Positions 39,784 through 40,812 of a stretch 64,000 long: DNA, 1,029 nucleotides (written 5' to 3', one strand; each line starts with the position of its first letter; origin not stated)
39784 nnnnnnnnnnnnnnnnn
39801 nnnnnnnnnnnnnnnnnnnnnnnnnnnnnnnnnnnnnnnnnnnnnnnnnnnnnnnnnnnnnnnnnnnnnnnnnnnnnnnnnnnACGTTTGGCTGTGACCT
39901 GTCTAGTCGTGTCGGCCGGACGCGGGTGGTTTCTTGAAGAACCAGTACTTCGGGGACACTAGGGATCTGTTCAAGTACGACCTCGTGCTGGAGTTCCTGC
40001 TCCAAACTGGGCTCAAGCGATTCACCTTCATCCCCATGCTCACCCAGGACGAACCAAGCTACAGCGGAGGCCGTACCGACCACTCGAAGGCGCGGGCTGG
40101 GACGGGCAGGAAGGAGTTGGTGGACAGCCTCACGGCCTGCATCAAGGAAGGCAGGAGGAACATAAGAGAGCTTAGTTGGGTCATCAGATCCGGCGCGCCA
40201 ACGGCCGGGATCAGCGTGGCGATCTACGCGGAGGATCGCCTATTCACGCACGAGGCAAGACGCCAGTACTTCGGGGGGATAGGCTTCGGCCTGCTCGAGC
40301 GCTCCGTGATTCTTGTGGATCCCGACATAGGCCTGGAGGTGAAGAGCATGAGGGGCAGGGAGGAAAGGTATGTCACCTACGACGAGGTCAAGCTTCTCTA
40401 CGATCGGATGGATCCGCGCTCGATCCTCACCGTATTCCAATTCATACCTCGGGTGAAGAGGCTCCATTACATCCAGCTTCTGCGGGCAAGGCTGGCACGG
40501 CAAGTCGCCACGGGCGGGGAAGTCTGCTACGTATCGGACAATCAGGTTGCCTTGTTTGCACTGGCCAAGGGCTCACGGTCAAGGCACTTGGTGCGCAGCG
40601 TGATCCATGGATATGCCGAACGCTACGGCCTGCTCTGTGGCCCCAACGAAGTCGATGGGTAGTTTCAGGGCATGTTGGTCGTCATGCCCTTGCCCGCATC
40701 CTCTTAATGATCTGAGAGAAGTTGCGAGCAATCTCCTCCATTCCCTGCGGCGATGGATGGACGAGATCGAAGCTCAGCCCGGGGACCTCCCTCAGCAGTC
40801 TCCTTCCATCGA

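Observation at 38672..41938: Four-gene block of unknowns: regulator, beta-helix, RlmJ-like-but-degenerate protein, SGNH hydrolase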

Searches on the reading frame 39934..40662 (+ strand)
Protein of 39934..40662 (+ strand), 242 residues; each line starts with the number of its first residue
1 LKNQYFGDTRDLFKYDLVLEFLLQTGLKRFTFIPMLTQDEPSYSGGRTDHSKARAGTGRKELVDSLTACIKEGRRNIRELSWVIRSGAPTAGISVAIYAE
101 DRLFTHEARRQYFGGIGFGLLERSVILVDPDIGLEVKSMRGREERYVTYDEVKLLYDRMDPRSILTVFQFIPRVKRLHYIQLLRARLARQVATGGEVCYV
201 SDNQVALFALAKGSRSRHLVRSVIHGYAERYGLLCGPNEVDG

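Call 3: search_protein_families(library=pfam, proteins=[window:39934-40662:+], max_evalue=0.1)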
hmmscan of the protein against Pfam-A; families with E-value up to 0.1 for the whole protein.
window:39934-40662:+ (242 aa): 0 families

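Call 4: search_protein_families(library=ncbifam, proteins=[window:39934-40662:+], max_evalue=0.1)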
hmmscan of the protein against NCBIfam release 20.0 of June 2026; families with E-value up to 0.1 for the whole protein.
window:39934-40662:+ (242 aa): 0 families

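Call 5: search_protein_families(library=padloc, proteins=[window:39934-40662:+], max_evalue=0.1)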
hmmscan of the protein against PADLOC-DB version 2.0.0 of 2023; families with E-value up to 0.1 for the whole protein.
window:39934-40662:+ (242 aa): 0 families

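Call 6: search_solved_structures(query=window:39934-40662:+, max_evalue=10, show_alignments=2)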
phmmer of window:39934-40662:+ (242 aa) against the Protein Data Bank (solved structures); distinct sequences matched with E-value up to 10: 1.
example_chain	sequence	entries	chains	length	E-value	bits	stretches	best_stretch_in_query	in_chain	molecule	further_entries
9rs9_C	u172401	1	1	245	1.5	11.6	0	141-217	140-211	Ras-related protein Rab-23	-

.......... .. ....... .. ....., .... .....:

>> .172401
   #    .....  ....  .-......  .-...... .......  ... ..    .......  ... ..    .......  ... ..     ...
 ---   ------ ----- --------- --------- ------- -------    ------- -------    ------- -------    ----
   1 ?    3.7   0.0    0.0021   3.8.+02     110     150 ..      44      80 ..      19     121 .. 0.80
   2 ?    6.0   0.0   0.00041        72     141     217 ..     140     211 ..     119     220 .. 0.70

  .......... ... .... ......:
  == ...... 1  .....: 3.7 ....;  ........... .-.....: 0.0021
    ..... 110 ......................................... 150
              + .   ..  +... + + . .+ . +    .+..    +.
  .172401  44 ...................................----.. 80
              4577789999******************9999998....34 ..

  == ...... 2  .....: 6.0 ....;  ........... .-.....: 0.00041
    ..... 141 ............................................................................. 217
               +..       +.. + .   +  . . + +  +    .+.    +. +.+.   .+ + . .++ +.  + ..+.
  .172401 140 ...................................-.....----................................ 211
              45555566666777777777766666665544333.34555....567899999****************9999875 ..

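Call 7: search_protein_families(library=phrogs, proteins=[window:39934-40662:+], max_evalue=0.1)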
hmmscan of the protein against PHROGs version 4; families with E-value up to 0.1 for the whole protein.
window:39934-40662:+ (242 aa): 0 families

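Call 8: find_homologous_proteins(query=window:39934-40662:+, max_evalue=0.001)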
Query window:39934-40662:+ (242 aa): 446 proteins with E <= 0.001 among 1083 candidates; the best 120 are listed.
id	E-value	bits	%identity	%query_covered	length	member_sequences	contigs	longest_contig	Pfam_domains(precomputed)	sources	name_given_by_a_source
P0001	2.4e-157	540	100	100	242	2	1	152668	-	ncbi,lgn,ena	-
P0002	2.1e-114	399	76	100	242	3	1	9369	-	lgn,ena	-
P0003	2.1e-97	343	66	99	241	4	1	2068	-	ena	-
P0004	1.9e-94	334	65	99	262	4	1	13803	-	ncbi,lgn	-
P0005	1.0e-77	279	57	98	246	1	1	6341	-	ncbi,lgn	-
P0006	1.5e-74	269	54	99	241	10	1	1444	-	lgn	-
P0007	6.6e-74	266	56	98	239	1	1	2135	-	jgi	jgi:hypothetical protein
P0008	3.7e-73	264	53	98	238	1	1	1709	-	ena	-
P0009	1.5e-72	262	53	99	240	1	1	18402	-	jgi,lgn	-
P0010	1.7e-72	262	54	98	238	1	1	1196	-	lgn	-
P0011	2.5e-72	261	53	98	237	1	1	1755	-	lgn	-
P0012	9.2e-72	259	54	98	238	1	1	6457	-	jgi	jgi:hypothetical protein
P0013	6.4e-71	257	53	98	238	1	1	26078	-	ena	-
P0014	2.0e-70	255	54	98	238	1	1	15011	-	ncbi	-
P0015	2.8e-70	255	53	98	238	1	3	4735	-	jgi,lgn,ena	-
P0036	2.7e-66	242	54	98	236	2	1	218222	-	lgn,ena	-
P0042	3.6e-65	238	52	98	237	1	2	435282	-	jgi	-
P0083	9.2e-53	197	42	98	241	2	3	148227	-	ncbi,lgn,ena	-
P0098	3.6e-48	182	44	97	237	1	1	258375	-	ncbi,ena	-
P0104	1.9e-47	180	42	96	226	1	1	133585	-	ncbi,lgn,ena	-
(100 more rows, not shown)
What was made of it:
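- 39934..40662 (+): 242-aa protein (TTG start) of a large unnamed superfamily with an RlmJ-like Rossmann fold. Superfamily-invariant residues: D8, D11, G45, R109, D129-P130-D131-x-G133, E151. Near-invariant: M1, Y5, K14, R173. 446 homologues (call 8).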

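Call 13: find_encoding_contigs(protein=P0036, flank=6000, max_places=3)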
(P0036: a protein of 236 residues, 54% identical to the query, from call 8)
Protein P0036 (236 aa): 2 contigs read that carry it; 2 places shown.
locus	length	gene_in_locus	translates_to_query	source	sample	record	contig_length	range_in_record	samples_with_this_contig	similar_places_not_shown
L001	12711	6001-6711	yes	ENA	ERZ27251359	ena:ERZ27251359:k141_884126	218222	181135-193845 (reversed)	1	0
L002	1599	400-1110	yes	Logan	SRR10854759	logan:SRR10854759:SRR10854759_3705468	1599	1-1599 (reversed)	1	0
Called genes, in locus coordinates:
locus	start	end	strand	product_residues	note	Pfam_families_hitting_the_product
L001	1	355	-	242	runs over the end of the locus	PF05175:MTS, PF13489:Methyltransf_23, PF01209:Ubie_methyltran, PF07021:MetW, PF13847:Methyltransf_31, PF08241:Methyltransf_11, PF08242:Methyltransf_12, PF13649:Methyltransf_25, +3 more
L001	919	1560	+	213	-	PF02887:PK_C (faint)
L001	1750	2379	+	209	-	PF01613:Flavin_Reduct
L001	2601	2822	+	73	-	PF00005:ABC_tran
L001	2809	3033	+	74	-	-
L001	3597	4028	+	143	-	-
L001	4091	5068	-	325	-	PF02016:Peptidase_S66, PF17676:Peptidase_S66C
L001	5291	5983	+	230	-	PF01966:HD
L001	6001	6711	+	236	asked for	-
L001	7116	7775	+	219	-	PF00702:Hydrolase, PF13419:HAD_2, PF13242:Hydrolase_like (weak)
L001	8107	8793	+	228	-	PF07883:Cupin_2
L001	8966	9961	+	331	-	PF00005:ABC_tran, PF13304:AAA_21 (faint), PF13732:DrrA1-3_C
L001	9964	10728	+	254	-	PF01061:ABC2_membrane, PF12698:ABC2_membrane_3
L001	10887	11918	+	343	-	PF00962:A_deaminase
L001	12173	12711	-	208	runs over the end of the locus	PF00881:Nitroreductase, PF14512:TM1586_NiRdase (weak)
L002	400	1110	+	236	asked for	-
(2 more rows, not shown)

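Call 14: find_encoding_contigs(protein=P0042, flank=6000, max_places=2)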
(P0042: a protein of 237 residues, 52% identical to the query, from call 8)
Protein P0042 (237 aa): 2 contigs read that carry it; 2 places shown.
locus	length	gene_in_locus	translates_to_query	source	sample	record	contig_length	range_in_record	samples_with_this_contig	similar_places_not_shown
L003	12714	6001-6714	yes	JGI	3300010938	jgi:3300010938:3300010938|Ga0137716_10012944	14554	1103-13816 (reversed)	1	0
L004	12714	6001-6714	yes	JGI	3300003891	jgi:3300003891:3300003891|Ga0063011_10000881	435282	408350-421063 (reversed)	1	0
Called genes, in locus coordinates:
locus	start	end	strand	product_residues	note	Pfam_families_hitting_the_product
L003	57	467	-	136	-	-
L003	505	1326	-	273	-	PF02517:Rce1-like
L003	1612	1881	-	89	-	-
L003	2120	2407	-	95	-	-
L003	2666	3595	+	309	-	-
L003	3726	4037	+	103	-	PF12643:MazG-like (faint)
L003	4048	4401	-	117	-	-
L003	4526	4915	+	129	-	PF00293:NUDIX, PF14815:NUDIX_4 (weak)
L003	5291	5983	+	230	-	PF01966:HD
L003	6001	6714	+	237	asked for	-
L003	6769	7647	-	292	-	PF00383:dCMP_cyt_deam_1, PF14437:MafB19-deam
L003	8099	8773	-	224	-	PF00702:Hydrolase, PF08282:Hydrolase_3 (faint), PF12710:HAD, PF13419:HAD_2, PF13242:Hydrolase_like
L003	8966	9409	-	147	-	PF00583:Acetyltransf_1, PF13673:Acetyltransf_10, PF23209:IDM1_C, PF13508:Acetyltransf_7, PF08445:FR47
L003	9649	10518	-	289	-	PF00753:Lactamase_B, PF19583:ODP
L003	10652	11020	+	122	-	PF00296:Bac_luciferase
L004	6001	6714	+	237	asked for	-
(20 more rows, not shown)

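Call 15: find_encoding_contigs(protein=P0098, flank=6000, max_places=2)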
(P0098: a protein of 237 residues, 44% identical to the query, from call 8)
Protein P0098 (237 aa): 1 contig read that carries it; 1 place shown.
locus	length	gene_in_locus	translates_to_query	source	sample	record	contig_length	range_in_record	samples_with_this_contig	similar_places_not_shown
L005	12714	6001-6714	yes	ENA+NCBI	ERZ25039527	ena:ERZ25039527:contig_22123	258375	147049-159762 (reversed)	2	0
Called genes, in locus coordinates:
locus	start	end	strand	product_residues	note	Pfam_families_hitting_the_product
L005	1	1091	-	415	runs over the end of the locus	PF00291:PALP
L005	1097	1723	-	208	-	PF00697:PRAI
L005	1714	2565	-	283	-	PF00218:IGPS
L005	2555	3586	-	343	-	PF02885:Glycos_trans_3N, PF00591:Glycos_transf_3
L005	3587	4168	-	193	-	PF00117:GATase, PF07722:Peptidase_C26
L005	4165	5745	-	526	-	PF04715:, PF00425:Chorismate_bind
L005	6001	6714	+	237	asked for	-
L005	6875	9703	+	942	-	PF00990:GGDEF, PF13191:AAA_16 (weak), PF13181:TPR_8 (faint), PF00515:TPR_1 (faint), PF07719:TPR_2 (faint), PF13424:TPR_12, PF17874:TPR_MalT (weak), PF13424:TPR_12, +3 more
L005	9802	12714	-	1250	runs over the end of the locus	PF17164:DUF5122 (faint), PF18986:DUF5719 (faint)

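Call 16: find_encoding_contigs(protein=P0083, flank=6000, max_places=2)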
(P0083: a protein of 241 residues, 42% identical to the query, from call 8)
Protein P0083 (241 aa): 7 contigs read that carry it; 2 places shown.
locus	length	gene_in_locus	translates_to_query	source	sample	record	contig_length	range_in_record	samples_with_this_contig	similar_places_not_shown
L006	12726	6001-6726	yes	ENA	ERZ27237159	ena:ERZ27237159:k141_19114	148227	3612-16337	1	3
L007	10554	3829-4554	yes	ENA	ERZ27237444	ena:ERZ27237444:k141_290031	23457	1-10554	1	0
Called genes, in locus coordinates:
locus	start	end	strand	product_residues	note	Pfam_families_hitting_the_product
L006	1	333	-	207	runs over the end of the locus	PF01209:Ubie_methyltran (weak), PF13489:Methyltransf_23, PF13649:Methyltransf_25, PF13847:Methyltransf_31 (weak), PF08241:Methyltransf_11, PF08242:Methyltransf_12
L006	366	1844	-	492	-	PF06053:DUF929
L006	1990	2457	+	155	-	-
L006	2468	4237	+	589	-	PF05833:NFACT_N, PF05670:NFACT-R_1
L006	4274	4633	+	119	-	-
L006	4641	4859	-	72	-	PF00833:Ribosomal_S17e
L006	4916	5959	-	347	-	PF00709:Adenylsucc_synt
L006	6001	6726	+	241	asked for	-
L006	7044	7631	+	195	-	PF06197:DUF998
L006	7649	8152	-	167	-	-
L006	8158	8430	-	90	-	PF05239:PRC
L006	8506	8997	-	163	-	PF13489:Methyltransf_23, PF13847:Methyltransf_31 (weak), PF13649:Methyltransf_25, PF08241:Methyltransf_11 (weak), PF08242:Methyltransf_12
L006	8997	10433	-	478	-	PF00587:tRNA-synt_2b, PF03129:HGTP_anticodon, PF09180:ProRS-C_1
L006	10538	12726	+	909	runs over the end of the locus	PF00133:tRNA-synt_1, PF01406:tRNA-synt_1e (faint), PF09334:tRNA-synt_1g, PF13603:tRNA-synt_1_2, PF09334:tRNA-synt_1g, PF08264:Anticodon_1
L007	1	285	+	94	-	?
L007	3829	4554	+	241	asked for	-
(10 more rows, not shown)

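Call 17: find_encoding_contigs(protein=P0104, flank=6000, max_places=2)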
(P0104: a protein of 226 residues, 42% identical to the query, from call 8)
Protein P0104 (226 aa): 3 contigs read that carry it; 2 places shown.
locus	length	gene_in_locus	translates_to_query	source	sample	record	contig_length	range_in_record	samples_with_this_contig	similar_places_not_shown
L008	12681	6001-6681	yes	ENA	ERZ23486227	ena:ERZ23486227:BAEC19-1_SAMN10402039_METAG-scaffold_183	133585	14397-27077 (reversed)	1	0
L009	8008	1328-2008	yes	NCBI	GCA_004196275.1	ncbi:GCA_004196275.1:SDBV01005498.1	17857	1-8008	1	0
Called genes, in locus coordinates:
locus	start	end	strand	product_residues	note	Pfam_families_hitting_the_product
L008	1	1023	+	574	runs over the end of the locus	PF02776:TPP_enzyme_N, PF00205:TPP_enzyme_M, PF02775:TPP_enzyme_C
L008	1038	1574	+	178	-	PF01842:ACT, PF22629:ACT_AHAS_ss, PF13710:ACT_5, PF10369:ALS_ss_C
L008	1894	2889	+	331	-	PF00670:AdoHcyase_NAD (weak), PF02826:2-Hacid_dh_C, PF07991:KARI_N, PF01450:KARI_C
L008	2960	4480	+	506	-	PF00682:HMGL-like, PF22617:HCS_D2, PF08502:LeuA_dimer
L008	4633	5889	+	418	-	PF00330:Aconitase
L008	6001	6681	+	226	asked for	-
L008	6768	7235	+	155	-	PF01541:GIY-YIG (weak)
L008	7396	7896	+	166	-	PF00694:Aconitase_C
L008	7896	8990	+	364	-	PF00180:Iso_dh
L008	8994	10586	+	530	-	PF00682:HMGL-like, PF22617:HCS_D2, PF08502:LeuA_dimer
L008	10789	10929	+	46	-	PF18930:DUF5679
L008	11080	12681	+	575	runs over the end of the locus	PF00999:Na_H_Exchanger, PF02254:TrkA_N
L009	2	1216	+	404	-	?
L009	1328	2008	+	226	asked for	-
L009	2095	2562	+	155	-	PF01541:GIY-YIG (weak)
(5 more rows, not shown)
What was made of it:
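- Distant homologues lie beside HD, NUDIX and deaminase genes, after the trp operon, next to purA, or between leuC and leuD (calls 13-17).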

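Call 18: predict_structure(alignment_id=A1)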
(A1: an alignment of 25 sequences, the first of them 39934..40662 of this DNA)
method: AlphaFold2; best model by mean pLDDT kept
length: 242 residues; sequences in the alignment: 25
mean_pLDDT: 90.8   pTM: 0.90
mean pLDDT of the five models: 90.8, 89.7, 89.0, 88.7, 88.1
residues with pLDDT >= 90: 181; 70-90: 43; 50-70: 14; < 50: 4
segments of 3 or more residues with pLDDT < 50: 240-242
pLDDT, mean of each block of 10 residues (from residue 1): 76 97 97 88 65 92 93 91 91 95 92 97 98 87 93 98 97 91 95 90 96 94 98 82 30
secondary structure, 60 per line:
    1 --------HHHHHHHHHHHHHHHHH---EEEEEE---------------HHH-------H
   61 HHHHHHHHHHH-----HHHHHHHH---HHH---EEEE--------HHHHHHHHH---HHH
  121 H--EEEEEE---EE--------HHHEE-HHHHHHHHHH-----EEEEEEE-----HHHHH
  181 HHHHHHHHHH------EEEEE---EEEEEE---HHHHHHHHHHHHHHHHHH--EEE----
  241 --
elements in order: H9-25 E29-34 H60-71 H77-84 E94-97 H106-114 H118-121 E124-129 H149-158 E164-170 H176-190 E197-201 E205-210 H214-231 E234-236
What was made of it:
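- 39934..40662 (+): AF2 pLDDT 90.8 (call 18).
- On RlmJ family: The AF2 model (pLDDT 90.8, call 18) has helices at 60-71 and 77-84 between strand 1 (29-34) and the next strand (94-97).
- It has a helical insertion after strand 1, as RlmJ does (call 18).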

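Call 20: find_encoding_contigs(protein=P0002, flank=6000, max_places=2)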
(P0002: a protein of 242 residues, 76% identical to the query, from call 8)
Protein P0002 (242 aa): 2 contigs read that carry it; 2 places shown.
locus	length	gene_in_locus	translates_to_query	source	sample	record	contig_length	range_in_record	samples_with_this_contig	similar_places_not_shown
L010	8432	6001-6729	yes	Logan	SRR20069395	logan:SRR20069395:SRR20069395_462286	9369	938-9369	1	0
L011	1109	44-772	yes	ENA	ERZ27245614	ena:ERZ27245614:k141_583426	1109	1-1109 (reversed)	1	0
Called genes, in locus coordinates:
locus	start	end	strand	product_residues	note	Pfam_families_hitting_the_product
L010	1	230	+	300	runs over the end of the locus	-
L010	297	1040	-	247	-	PF06831:H2TH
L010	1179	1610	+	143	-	PF11969:DcpS_C, PF01230:HIT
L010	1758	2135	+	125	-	-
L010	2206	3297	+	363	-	-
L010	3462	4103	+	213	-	-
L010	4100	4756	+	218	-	-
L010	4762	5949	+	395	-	-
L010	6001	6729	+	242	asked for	-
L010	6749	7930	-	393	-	PF14606:Lipase_GDSL_3, PF13472:Lipase_GDSL_2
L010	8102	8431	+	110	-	?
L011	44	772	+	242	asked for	-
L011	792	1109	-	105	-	?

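Call 21: find_encoding_contigs(protein=P0004, flank=8000, max_places=2)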
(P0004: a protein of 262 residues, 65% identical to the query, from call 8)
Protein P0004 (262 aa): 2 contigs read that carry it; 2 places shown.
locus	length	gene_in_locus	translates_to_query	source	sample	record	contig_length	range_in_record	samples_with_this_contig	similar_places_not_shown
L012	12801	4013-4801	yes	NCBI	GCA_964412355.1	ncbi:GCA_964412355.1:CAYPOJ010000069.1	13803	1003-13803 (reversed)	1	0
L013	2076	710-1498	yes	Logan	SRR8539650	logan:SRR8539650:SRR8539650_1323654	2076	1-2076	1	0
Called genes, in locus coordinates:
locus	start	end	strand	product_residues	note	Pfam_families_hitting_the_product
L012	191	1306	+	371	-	-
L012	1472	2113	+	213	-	PF13545:HTH_Crp_2 (faint)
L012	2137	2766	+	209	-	-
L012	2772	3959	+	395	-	-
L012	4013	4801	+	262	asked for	-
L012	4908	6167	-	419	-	-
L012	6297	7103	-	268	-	PF04055:Radical_SAM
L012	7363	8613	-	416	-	-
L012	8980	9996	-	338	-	PF00657:Lipase_GDSL (weak), PF13472:Lipase_GDSL_2, PF14606:Lipase_GDSL_3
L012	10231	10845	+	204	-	PF06966:DUF1295 (weak), PF04191:PEMT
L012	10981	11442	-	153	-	-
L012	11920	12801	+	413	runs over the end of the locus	PF07090:GATase1_like (weak)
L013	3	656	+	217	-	?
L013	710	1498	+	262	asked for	-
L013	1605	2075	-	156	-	?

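Call 22: fold_search(model_id=the predicted structure, library=pdb)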
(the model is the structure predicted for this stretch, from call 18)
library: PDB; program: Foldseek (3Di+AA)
matches with E <= 10: 1023; with E <= 0.001: 1
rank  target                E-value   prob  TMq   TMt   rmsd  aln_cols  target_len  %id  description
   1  7ehz_A                8.1e-04  0.92  0.32  0.33  11.7       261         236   13  Structure of human NNMT in complex with macrocyclic peptide 2 (released 2021-12-15)
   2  2qe6_A                1.1e-03  0.92  0.34  0.31  11.6       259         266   11  CRYSTAL STRUCTURE OF A PUTATIVE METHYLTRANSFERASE (TFU_2867) FROM THERMOBIFIDA FUSCA YX AT 1.95 A RESOLUTION (released 2007-07-03)
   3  7oas                  2.3e-03  0.93  0.34  0.37   7.8       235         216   10  Structural basis for targeted p97 remodeling by ASPL as prerequisite for p97 trimethylation by METTL21D (released 2022-08-03)
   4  4pip_B                4.2e-03  0.54  0.26  0.22  16.0       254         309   11  Engineered EgtD variant EgtD-M252V,E282A in complex with tryptophan and SAH (released 2014-12-03)
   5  1uir_A                4.4e-03  0.97  0.42  0.35   8.2       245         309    9  Crystal Structure of Polyamine Aminopropyltransfease from Thermus thermophilus (released 2003-08-05)
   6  8big_A                4.4e-03  0.60  0.24  0.19  13.4       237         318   10  O-Methyltransferase Plu4895 in complex with SAH (released 2023-03-08)
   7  2iip_C                6.0e-03  0.89  0.38  0.37  10.7       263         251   10  Human Nicotinamide N-methyltransferase (released 2006-10-10)
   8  8tg9_A                6.0e-03  0.25  0.20  0.14  12.4       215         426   12  Complex of NPR1 ectodomain with ANP plus an allosteric activating antibody, REGN5381 (released 2024-07-17)
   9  1uir_B                6.4e-03  0.97  0.44  0.36   8.1       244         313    9  Crystal Structure of Polyamine Aminopropyltransfease from Thermus thermophilus (released 2003-08-05)
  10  8rxf                  6.4e-03  0.90  0.36  0.28   7.5       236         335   11  Crystal structure of S-SAD phased alpha-keto C-methyl transferase SgvM bound to ketoleucine (released 2024-07-03)
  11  9gvm_B                6.4e-03  0.82  0.36  0.35  11.2       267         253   10  NNMT-SAH IN COMPLEX WITH 20p (released 2025-05-14)
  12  7nbm_D                6.4e-03  0.63  0.31  0.30  11.7       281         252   12  Co-crystal structure of Human Nicotinamide N-methyltransferase (NNMT) with the bisubstrate-like inhibitor (33) (released 2021-03-17)
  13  9fd3                  6.8e-03  0.72  0.33  0.36  10.1       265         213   10  CysG(N-16)-D190N mutant in complex with SAH from Kitasatospora cystarginea (released 2024-08-21)
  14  7ble_C                7.2e-03  0.69  0.34  0.33  10.9       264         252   12  Co-crystal structure of Human Nicotinamide N-methyltransferase (NNMT) with the tricyclic inhibitor (3) (released 2021-03-17)
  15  9fcq                  7.2e-03  0.66  0.31  0.34  11.9       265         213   11  CysG(N-16)-H122A mutant in complex with SAH from Kitasatospora cystarginea (released 2024-08-21)
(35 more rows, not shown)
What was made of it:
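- Foldseek matches to methyltransferases are marginal (TM 0.3-0.44, call 22).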

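Call 24: search_protein_representatives(alignment_id=A1)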
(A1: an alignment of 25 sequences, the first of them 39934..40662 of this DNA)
Query: 25 sequences, 239 profile positions. Proteins with E-value up to 0.001 (for the whole library): 2250; up to 1e-10: 1084; up to 1e-30: 239. The best 150 are listed.
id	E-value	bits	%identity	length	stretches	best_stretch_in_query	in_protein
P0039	1.2e-95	336.3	-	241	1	1-236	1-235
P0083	7.3e-87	307.5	-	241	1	1-237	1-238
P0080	1.1e-85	303.6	-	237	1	1-238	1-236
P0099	9.6e-83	294.0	-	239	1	1-237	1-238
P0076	9.9e-82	290.7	-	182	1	1-181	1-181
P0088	2.5e-81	289.4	-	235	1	1-236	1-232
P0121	5.7e-76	271.8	-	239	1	1-233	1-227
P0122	1.7e-75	270.3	-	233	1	1-235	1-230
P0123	3.0e-75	269.5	-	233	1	1-237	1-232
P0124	1.0e-73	264.5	-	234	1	1-232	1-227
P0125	6.1e-73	261.9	-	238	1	1-232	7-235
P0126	1.5e-72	260.7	-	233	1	1-235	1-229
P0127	1.7e-72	260.5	-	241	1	1-236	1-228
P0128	3.3e-72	259.5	-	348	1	1-235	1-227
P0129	1.4e-70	254.1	-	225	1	1-232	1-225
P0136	4.5e-67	242.7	-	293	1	1-233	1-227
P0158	1.4e-60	221.4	-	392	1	1-233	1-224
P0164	9.5e-59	215.5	-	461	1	1-233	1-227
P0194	3.4e-52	194.0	-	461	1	1-235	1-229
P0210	4.8e-49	183.7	-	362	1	1-235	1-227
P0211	5.5e-49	183.5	-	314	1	1-236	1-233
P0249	4.8e-44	167.3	-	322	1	1-228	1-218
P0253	1.2e-43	166.0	-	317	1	62-233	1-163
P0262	5.2e-42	160.7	-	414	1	1-222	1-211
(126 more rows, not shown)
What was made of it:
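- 39934..40662 (+): 2,250 clusters at 50% identity (call 24).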
